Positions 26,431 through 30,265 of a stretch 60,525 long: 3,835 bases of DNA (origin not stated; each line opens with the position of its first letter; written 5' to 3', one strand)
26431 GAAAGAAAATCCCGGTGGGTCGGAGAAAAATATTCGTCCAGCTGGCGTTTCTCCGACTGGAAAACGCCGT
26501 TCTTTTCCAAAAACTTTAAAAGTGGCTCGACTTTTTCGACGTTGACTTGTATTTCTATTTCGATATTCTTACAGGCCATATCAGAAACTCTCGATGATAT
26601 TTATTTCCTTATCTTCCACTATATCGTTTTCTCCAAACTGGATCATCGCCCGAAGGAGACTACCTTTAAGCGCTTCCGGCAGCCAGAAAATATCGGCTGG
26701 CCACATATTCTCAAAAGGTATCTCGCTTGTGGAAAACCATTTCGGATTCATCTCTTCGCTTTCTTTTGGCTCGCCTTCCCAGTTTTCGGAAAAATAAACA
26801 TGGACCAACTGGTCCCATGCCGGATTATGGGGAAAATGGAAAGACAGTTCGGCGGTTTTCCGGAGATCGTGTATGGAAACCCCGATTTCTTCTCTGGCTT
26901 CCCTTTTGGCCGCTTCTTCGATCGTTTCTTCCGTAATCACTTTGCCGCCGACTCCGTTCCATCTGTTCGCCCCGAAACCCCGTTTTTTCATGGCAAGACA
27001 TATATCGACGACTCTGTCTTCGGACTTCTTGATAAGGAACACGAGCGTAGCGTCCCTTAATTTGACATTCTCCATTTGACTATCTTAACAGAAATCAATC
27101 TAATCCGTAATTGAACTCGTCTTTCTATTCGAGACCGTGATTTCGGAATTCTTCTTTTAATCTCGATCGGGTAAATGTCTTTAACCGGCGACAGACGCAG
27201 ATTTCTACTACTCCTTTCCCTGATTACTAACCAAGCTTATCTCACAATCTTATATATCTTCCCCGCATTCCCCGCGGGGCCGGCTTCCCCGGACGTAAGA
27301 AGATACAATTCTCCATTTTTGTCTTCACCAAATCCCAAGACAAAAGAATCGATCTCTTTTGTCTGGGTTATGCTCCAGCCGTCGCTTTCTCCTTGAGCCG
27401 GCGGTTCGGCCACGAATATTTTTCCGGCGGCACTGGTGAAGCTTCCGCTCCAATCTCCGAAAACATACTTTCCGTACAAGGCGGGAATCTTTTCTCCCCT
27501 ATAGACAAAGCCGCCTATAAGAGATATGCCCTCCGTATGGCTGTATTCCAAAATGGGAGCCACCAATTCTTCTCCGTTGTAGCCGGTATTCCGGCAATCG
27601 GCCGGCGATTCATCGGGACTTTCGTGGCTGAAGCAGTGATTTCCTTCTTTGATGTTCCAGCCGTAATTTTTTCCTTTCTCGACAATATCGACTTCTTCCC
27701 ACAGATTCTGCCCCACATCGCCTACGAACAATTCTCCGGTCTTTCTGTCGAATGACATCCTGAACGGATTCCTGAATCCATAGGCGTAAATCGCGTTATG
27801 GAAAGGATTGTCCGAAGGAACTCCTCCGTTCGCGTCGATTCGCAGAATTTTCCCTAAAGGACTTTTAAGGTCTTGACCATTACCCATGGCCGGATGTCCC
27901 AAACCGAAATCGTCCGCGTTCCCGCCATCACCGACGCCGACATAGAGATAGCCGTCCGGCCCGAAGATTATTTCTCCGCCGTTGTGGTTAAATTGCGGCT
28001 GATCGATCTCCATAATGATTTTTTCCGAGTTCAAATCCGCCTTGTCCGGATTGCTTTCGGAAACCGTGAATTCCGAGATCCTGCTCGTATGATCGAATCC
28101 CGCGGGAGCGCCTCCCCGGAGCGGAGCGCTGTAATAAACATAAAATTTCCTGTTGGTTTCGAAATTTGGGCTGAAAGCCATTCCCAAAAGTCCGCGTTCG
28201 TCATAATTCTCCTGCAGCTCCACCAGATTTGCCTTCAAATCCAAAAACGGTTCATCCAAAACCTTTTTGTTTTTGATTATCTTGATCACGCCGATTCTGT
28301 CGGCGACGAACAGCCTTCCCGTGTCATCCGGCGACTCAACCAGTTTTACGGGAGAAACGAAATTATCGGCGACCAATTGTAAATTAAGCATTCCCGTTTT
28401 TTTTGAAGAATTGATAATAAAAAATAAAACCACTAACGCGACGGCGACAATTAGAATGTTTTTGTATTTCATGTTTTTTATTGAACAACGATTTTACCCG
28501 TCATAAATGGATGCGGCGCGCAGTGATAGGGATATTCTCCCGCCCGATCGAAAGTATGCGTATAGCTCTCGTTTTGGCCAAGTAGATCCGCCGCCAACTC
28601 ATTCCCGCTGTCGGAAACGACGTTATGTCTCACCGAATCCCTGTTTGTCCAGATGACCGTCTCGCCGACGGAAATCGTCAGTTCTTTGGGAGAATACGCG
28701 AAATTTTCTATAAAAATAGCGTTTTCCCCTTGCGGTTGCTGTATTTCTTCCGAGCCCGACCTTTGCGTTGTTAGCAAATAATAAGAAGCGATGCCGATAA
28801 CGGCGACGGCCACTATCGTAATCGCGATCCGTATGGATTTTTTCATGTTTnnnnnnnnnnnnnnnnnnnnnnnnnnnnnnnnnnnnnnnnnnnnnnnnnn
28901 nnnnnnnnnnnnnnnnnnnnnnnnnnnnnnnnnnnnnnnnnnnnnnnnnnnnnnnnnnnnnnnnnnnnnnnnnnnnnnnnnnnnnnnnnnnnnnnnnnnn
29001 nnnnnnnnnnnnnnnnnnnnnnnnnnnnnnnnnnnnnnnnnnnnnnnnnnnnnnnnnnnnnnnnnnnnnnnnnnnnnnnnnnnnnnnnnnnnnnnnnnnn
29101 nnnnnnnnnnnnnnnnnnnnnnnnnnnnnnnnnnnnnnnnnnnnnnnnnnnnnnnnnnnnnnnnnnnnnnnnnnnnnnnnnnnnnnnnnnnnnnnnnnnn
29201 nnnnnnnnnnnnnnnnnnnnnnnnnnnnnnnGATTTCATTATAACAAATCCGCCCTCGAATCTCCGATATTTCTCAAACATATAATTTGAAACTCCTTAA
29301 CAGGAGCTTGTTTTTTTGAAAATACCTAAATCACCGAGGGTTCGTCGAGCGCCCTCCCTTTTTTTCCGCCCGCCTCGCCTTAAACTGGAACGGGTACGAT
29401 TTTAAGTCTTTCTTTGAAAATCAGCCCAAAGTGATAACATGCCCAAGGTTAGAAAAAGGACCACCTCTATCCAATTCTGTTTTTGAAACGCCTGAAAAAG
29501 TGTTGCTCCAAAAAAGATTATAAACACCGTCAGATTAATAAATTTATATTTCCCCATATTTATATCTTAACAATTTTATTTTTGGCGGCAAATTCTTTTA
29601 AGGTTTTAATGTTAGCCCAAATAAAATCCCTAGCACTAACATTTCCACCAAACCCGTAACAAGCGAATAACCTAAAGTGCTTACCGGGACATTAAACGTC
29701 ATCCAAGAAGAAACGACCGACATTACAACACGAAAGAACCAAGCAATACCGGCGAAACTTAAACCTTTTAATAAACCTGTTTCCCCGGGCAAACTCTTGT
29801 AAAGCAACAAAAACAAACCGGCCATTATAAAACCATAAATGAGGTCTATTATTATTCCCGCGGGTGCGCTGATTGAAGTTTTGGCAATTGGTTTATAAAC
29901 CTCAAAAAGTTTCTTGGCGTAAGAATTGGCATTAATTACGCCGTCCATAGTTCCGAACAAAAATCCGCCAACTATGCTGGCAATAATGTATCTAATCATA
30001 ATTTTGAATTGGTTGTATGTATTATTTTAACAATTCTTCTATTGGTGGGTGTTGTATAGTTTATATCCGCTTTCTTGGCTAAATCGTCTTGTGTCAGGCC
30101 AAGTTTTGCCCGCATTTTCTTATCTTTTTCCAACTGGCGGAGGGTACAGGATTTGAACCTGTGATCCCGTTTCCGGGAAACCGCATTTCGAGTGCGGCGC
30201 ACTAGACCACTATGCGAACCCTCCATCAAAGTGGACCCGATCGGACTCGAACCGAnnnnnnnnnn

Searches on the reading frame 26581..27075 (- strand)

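Call 85: search_protein_families(library=pfam, proteins=[window:26581-27075:-], max_evalue=0.01)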
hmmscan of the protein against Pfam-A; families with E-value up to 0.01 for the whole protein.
window:26581-27075:- (164 aa): 2 families
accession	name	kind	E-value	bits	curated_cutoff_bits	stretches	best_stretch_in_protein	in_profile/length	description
PF00293.34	NUDIX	-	1.7e-16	60.9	21.1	1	6-127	2-126/134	NUDIX domain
PF14815.12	NUDIX_4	-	0.0079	16.4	35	0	33-119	21-98/113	NUDIX domain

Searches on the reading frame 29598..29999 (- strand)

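Call 85: search_protein_families(library=pfam, proteins=[window:29598-29999:-], max_evalue=0.01)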
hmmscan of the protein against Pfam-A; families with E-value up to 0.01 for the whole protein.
window:29598-29999:- (133 aa): 1 family
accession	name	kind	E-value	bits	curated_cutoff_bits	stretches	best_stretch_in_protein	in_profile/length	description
PF20587.3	DUF6789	-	0.00016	22.2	27.1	1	41-129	48-131/144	Family of unknown function (DUF6789)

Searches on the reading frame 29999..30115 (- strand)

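Call 85: search_protein_families(library=pfam, proteins=[window:29999-30115:-], max_evalue=0.01)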
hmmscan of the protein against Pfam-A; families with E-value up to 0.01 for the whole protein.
seq(39 aa): 1 family
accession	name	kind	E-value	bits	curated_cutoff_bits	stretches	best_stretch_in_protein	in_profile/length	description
PF01381.28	HTH_3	-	0.0006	20.2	23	1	2-21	5-24/55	Helix-turn-helix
